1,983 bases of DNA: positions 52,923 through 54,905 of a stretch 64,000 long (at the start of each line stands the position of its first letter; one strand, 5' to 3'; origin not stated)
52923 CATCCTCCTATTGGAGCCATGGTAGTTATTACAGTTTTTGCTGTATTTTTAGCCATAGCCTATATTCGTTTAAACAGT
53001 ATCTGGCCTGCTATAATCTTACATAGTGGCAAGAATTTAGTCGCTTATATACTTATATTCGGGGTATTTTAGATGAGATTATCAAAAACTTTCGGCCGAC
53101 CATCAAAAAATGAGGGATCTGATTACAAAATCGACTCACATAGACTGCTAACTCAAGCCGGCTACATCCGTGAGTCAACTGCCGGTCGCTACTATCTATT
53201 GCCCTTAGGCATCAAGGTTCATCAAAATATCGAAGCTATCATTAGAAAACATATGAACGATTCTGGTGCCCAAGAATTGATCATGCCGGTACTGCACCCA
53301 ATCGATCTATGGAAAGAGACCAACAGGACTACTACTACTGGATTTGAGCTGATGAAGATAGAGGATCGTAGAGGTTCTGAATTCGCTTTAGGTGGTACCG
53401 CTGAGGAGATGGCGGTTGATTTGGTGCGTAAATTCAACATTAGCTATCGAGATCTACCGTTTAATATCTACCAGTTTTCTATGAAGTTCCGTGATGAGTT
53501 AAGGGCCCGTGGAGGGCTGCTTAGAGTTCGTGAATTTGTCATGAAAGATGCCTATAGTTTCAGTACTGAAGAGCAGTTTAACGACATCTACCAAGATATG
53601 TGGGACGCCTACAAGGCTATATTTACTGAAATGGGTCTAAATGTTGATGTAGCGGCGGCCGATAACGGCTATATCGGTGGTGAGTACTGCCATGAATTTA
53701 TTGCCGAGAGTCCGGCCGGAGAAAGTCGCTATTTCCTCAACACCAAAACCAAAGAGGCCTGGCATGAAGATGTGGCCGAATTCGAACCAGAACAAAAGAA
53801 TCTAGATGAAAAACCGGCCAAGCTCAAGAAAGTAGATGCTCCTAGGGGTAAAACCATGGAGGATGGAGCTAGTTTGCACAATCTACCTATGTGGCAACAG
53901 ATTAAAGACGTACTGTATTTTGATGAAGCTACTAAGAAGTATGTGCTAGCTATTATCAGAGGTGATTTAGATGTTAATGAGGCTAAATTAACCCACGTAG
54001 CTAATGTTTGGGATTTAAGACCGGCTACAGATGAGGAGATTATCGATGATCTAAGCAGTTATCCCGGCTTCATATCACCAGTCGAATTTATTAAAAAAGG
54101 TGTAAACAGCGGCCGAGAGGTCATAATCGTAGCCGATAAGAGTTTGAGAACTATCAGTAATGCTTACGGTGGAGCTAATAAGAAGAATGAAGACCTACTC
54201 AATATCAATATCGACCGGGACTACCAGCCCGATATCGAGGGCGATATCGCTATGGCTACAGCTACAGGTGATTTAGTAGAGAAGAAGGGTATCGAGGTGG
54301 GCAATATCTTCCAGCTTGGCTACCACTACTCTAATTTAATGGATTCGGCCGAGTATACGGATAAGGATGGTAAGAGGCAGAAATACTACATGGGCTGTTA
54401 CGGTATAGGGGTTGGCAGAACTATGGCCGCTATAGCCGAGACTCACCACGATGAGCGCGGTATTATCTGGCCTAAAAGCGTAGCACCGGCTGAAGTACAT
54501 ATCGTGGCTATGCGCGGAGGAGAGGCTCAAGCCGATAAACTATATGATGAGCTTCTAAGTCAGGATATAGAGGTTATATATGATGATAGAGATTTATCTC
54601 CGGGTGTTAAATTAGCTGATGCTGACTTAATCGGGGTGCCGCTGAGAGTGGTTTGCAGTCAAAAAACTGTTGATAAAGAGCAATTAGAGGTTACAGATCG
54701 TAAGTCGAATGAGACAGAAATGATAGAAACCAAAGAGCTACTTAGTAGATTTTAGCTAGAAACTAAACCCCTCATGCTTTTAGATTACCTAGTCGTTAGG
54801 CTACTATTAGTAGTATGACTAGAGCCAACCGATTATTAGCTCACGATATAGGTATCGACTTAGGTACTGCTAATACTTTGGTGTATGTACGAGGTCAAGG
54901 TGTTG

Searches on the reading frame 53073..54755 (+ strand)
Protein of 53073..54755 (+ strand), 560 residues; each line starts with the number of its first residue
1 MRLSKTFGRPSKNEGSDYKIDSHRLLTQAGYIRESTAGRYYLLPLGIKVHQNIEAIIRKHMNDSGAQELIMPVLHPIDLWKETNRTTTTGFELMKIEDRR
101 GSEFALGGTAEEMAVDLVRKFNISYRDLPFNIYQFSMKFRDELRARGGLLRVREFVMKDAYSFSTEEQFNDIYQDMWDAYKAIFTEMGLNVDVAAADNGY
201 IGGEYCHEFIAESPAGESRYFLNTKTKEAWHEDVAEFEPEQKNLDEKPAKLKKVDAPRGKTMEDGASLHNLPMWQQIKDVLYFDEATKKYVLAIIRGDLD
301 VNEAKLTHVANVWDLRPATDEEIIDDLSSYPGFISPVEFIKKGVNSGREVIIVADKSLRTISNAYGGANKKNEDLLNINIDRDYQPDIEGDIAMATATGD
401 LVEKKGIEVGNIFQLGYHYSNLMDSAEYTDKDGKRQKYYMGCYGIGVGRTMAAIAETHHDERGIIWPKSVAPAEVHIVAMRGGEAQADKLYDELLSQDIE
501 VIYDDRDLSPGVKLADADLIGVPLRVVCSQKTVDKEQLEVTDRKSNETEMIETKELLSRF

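Call 49: search_protein_families(library=pfam, proteins=[window:53073-54755:+])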
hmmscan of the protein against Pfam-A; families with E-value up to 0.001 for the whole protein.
window:53073-54755:+ (560 aa): 3 families
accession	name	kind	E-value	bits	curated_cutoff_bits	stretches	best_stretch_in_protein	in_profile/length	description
PF00587.30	tRNA-synt_2b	-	2.9e-31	109.4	29.3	1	95-458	2-179/179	tRNA synthetase class II core domain (G, H, P, S and T)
PF03129.25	HGTP_anticodon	-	3.3e-16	59.7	21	1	484-558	15-89/94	Anticodon binding domain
PF04073.20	tRNA_edit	-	7.9e-14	52.2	25.5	1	257-375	2-113/123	Aminoacyl-tRNA editing domain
